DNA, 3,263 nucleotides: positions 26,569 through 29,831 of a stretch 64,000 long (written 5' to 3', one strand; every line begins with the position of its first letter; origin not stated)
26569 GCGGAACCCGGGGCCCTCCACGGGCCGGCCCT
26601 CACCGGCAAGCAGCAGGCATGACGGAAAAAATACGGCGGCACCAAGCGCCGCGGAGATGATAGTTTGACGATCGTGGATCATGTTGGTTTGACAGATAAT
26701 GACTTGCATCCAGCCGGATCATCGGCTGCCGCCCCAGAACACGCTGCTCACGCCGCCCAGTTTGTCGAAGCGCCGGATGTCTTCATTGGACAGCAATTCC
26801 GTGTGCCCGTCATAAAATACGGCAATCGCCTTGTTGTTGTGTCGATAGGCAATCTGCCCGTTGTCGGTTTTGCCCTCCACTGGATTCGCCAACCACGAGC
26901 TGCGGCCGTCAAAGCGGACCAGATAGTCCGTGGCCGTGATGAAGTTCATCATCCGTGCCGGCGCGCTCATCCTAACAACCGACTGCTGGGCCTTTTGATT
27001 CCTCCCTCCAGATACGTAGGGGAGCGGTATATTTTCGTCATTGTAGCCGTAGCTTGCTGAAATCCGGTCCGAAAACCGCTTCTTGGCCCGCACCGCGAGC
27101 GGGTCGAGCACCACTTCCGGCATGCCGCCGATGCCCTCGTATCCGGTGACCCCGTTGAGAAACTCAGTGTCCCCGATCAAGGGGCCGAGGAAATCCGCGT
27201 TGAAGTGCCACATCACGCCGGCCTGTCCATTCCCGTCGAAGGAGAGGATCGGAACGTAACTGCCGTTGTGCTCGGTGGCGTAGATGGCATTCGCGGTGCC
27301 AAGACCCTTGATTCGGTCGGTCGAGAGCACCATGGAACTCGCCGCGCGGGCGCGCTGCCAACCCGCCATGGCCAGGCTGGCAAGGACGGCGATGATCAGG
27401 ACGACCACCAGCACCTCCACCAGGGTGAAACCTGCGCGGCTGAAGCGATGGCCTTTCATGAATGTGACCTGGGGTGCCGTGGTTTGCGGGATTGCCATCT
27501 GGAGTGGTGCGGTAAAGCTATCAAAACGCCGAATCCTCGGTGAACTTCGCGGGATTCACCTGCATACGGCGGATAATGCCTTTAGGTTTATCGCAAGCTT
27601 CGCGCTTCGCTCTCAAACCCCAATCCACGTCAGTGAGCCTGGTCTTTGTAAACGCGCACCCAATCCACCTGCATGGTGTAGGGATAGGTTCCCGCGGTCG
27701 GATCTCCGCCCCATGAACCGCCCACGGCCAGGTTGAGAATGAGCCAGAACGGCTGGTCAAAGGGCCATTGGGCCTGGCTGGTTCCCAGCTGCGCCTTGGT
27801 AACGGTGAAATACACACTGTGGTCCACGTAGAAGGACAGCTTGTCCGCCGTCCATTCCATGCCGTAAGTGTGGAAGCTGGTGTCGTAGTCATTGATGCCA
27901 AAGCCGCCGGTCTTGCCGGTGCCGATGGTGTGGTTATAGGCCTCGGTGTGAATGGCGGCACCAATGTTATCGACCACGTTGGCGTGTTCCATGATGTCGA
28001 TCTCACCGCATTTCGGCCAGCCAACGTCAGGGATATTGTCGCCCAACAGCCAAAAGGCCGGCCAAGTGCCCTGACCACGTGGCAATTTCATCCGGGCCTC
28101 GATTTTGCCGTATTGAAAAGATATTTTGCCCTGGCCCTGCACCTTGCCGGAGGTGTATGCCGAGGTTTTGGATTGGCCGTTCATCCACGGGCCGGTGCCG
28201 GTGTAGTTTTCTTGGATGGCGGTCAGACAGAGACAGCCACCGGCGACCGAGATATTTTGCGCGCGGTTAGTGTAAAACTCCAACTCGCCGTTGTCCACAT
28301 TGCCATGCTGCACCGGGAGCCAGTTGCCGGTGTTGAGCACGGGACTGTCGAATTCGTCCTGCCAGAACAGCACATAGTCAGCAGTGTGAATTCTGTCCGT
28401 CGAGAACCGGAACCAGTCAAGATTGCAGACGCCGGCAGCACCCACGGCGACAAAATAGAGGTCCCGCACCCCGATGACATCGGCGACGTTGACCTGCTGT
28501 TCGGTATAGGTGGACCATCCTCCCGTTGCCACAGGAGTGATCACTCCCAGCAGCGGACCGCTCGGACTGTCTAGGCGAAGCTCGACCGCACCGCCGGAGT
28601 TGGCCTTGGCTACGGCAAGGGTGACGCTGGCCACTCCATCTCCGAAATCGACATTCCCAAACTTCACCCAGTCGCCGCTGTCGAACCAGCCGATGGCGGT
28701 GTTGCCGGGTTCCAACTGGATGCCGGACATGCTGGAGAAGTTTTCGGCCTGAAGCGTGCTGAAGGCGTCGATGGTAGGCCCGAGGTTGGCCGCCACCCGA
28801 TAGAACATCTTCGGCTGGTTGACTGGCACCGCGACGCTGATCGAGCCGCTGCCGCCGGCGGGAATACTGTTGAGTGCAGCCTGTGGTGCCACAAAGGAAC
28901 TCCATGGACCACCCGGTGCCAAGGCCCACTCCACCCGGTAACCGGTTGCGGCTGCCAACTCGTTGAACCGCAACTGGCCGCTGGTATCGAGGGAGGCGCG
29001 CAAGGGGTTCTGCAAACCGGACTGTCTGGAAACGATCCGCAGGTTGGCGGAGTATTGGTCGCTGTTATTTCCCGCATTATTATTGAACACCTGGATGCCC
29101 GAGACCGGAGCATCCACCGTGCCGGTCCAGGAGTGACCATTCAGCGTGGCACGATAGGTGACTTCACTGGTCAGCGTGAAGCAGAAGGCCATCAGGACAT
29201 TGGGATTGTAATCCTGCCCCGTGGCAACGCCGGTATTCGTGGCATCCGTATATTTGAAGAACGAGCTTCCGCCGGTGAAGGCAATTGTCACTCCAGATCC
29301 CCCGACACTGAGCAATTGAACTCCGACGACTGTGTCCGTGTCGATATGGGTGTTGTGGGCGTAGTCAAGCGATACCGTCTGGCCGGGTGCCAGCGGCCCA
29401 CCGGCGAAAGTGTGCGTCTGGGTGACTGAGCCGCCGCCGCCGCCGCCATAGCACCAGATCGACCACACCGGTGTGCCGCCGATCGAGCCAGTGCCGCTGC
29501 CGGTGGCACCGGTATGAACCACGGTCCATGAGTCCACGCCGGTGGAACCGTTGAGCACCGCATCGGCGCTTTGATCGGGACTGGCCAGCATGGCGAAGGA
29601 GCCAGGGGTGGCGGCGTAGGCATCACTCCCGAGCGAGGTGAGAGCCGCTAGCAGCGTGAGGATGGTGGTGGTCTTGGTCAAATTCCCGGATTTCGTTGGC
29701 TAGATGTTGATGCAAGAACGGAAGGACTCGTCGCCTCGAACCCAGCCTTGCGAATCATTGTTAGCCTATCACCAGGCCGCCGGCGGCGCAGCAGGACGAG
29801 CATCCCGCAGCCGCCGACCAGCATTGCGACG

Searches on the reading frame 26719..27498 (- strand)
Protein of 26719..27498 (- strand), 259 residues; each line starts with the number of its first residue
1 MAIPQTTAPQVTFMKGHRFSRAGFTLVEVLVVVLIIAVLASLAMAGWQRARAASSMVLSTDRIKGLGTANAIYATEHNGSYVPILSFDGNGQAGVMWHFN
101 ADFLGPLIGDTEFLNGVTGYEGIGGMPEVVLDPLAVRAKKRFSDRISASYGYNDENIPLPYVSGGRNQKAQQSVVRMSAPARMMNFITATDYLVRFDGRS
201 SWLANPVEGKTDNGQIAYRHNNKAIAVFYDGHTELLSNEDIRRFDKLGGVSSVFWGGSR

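Call 4: search_protein_families(library=pfam, proteins=[window:26719-27498:-], max_evalue=1)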
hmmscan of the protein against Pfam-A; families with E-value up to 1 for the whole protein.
window:26719-27498:- (259 aa): 2 families
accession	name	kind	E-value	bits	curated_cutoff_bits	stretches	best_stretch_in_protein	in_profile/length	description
PF07963.17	N_methyl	-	6.1e-07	29.2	21.2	1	20-43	3-26/27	Prokaryotic N-terminal methylation motif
PF17352.7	MFS18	-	0.11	13.2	25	1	66-128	25-82/96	Male Flower Specific protein 18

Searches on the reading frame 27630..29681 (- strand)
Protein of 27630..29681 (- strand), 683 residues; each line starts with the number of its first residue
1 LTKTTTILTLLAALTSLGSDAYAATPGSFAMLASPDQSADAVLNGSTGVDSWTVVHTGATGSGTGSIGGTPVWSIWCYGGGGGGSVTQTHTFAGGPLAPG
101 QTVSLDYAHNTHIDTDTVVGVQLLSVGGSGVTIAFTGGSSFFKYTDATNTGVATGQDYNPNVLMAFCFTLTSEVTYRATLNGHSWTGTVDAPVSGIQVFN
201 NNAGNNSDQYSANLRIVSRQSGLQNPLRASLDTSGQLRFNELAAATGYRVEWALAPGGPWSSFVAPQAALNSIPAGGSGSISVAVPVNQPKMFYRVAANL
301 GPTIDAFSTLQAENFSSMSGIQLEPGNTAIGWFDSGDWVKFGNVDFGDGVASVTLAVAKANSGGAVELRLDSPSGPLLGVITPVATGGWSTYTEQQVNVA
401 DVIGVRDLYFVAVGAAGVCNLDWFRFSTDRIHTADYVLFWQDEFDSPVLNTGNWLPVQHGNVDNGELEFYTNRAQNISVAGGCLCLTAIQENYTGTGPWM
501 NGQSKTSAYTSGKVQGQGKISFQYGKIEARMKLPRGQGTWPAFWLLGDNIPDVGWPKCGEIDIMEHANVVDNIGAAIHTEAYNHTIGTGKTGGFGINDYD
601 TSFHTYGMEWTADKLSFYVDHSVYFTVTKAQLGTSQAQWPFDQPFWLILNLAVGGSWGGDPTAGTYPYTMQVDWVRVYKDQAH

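Call 4: search_protein_families(library=pfam, proteins=[window:27630-29681:-], max_evalue=1)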
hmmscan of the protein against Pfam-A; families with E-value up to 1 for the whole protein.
window:27630-29681:- (683 aa): 4 families
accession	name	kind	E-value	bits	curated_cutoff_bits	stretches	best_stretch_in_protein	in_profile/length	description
PF03422.21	CBM_6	-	3e-33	115.2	28.9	1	311-427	1-124/125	Carbohydrate binding module (family 6)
PF00722.28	Glyco_hydro_16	-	1.3e-23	83.8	22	1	508-675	28-174/175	Glycosyl hydrolases family 16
PF03935.22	SKN1_KRE6_Sbg1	-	1.5e-10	40.5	30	2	600-681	362-452/501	Beta-glucan synthesis-associated protein SKN1/KRE6/Sbg1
PF18099.7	CBM_35_2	-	0.00054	20.4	23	1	329-424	18-110/112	Carbohydrate binding module (family 35)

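Call 5: search_protein_families(library=ncbifam, proteins=[window:27630-29681:-], max_evalue=1)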
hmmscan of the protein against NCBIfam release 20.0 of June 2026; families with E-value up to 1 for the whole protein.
window:27630-29681:- (683 aa): 4 families
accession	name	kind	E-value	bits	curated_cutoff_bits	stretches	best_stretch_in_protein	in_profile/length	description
NF052454.1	BtaGlycanEglC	equivalog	2.2e-22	79.6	700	1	463-679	254-457/459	endo-1,3-1,4-beta-glycanase EglC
NF052392.1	BetGlycExoK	equivalog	3.1e-07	30.1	350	1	500-675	80-241/261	endo-1,3-1,4-beta-glycanase ExoK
NF047856.1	BGlucanaseBglS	equivalog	7.5e-07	28.9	300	1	449-676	34-233/237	beta-glucanase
NF041449.1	K_carrageenase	equivalog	9.6e-07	28.3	350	1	440-546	28-120/283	kappa-carrageenase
